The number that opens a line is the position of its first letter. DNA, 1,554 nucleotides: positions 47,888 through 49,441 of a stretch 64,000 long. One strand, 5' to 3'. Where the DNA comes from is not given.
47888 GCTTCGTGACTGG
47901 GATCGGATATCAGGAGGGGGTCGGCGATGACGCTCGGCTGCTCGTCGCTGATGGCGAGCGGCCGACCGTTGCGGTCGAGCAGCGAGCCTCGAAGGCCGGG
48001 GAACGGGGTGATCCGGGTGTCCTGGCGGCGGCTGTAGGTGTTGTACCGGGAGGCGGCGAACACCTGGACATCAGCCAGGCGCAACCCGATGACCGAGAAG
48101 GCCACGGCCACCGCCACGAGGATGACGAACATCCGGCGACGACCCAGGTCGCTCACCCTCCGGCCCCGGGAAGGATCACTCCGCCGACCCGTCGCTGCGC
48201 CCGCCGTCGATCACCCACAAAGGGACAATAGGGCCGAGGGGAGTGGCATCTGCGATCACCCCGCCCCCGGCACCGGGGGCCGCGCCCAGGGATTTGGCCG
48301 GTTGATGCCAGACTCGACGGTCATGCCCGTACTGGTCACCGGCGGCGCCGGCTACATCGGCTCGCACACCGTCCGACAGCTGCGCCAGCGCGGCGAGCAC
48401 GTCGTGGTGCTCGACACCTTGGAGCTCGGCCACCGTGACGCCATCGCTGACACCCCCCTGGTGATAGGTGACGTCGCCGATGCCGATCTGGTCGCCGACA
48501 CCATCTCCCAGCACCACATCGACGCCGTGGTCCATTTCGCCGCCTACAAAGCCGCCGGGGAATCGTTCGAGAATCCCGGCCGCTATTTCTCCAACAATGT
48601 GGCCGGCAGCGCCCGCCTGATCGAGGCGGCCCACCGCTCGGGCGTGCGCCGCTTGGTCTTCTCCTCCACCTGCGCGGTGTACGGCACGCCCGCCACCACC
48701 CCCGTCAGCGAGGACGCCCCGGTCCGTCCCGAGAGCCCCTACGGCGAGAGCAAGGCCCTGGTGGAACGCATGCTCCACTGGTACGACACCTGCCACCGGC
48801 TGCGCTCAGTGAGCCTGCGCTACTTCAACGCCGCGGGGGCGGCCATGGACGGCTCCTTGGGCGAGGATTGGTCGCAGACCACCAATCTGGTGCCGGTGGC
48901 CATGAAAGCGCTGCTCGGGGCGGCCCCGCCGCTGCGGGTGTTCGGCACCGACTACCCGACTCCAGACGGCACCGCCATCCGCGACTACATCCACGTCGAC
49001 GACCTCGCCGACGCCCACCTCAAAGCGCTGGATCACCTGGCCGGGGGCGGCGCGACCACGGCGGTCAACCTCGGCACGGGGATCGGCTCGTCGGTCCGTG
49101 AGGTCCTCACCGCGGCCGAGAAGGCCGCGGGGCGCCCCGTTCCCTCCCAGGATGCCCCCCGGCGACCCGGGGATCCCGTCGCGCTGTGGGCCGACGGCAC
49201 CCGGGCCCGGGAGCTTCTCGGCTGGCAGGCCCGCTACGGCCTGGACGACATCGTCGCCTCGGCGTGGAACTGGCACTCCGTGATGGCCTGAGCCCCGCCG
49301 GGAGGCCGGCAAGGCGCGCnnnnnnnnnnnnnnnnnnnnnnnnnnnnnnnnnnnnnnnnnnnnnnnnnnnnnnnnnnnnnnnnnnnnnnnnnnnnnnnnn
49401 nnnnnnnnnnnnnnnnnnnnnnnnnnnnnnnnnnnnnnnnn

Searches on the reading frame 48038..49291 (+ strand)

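Call 18: search_protein_families(library=pfam, proteins=[window:48038-49291:+], max_evalue=0.001)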
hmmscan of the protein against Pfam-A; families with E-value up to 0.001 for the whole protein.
window:48038-49291:+ (417 aa): 9 families
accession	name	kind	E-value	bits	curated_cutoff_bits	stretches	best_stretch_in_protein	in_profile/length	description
PF01370.27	Epimerase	-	2.5e-60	204.3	20.9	1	98-346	1-240/240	NAD dependent epimerase/dehydratase family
PF16363.11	GDP_Man_Dehyd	-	3.8e-54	184.8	27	1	99-407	1-330/332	GDP-mannose 4,6 dehydratase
PF04321.23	RmlD_sub_bind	-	4.9e-19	68.9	27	1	96-246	1-136/287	RmlD substrate binding domain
PF02719.21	Polysacc_synt_2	-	7.7e-19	68.4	20.2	1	98-267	1-173/293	Polysaccharide biosynthesis protein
PF01073.25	3Beta_HSD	-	9e-16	58.1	22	1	99-246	1-157/280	3-beta hydroxysteroid dehydrogenase/isomerase family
PF13460.12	NAD_binding_10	-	5.6e-11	43.1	27.2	1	102-220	1-108/184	NAD(P)H-binding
PF05368.20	NmrA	-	1.2e-07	32.1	27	1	98-213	5-109/298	NmrA-like family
PF07993.18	NAD_binding_4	-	8.4e-06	25.6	20.1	0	142-267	66-209/258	Male sterility protein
PF08659.16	KR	-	0.0005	20.5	22.6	0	98-219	3-145/180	KR domain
